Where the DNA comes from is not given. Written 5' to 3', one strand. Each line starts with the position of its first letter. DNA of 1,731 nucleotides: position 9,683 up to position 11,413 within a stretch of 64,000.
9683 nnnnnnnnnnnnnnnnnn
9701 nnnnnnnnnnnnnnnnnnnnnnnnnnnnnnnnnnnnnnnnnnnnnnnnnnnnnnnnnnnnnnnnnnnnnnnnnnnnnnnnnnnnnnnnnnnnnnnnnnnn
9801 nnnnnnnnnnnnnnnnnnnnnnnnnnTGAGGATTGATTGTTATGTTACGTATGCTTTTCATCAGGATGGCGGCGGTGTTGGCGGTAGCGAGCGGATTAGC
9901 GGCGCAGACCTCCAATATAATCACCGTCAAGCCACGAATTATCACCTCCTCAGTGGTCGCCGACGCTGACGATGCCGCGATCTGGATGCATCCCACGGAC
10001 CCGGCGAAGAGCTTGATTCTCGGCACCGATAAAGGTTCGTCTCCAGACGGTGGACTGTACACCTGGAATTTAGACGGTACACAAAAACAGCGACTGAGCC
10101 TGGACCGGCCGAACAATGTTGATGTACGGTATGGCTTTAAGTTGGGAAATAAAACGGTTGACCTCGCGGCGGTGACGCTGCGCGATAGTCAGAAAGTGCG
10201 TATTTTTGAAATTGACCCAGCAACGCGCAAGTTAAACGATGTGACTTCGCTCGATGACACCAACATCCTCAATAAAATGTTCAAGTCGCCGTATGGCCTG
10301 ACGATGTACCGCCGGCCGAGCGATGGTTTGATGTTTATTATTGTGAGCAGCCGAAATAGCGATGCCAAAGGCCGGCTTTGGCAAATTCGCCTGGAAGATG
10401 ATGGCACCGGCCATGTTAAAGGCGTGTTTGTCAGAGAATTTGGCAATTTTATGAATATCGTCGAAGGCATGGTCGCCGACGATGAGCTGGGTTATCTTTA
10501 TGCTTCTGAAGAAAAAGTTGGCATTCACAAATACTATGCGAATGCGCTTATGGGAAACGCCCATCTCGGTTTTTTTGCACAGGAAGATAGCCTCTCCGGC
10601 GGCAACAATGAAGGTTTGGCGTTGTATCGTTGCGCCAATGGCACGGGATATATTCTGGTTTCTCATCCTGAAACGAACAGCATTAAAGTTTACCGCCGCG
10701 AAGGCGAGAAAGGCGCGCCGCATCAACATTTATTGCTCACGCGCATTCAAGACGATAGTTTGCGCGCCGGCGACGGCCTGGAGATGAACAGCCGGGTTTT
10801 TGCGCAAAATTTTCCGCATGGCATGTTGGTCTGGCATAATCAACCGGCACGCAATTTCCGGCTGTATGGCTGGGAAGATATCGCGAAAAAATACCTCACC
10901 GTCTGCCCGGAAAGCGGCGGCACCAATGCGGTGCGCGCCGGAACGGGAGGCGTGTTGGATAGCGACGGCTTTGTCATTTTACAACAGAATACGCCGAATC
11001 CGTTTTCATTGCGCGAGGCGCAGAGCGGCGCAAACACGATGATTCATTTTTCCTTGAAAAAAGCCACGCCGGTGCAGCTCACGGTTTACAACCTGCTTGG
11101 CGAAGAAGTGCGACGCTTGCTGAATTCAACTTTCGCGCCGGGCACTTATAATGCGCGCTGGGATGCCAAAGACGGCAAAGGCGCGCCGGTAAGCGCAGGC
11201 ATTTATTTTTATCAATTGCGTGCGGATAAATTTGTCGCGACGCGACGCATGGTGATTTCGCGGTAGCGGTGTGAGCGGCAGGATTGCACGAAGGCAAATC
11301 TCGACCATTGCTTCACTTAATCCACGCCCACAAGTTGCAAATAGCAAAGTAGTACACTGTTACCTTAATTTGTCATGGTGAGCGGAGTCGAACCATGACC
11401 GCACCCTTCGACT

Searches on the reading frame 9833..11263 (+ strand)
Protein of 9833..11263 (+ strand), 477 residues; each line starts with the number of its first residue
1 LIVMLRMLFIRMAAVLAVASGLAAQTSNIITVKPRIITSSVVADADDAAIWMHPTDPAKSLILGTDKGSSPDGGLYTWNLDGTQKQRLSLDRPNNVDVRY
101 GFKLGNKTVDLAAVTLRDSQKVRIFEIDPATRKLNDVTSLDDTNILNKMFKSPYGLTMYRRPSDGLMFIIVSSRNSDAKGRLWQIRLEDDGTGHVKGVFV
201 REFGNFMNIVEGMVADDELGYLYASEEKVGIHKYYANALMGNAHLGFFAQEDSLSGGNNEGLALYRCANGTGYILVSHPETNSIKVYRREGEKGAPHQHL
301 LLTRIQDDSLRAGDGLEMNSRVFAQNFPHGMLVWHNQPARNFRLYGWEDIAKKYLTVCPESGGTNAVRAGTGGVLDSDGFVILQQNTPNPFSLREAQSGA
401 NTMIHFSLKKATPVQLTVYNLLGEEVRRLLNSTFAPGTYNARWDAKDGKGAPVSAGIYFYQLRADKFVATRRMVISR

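Call 4: search_protein_families(library=pfam, proteins=[window:9833-11263:+], max_evalue=0.001)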
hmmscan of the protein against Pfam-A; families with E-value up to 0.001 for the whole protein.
window:9833-11263:+ (477 aa): 3 families
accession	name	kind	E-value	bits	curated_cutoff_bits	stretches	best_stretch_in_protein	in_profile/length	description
PF02333.21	Phytase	-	1.5e-46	159.5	21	1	12-352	16-355/375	Phytase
PF13860.13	FlgD_ig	-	1.8e-07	31.5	27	1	400-464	10-75/79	FlgD Ig-like domain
PF13585.12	CHU_C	-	0.00013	22.5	27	1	408-464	23-72/86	CHU_C Type IX secretion signal domain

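Call 78: search_protein_families(library=ncbifam, proteins=[window:9833-11263:+], max_evalue=0.0001)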
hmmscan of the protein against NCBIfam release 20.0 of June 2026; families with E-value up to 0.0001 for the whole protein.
window:9833-11263:+ (477 aa): 2 families
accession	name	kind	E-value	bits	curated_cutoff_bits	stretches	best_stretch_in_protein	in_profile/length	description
NF045638.1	Mrt_dep_phytase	exception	2.4e-49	168.2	440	1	8-379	5-372/430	myxosortase-dependent phytase-like phosphatase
TIGR04183.1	Por_Secre_tail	domain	3.3e-07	30.2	23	1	388-475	3-71/72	T9SS type A sorting domain-containing protein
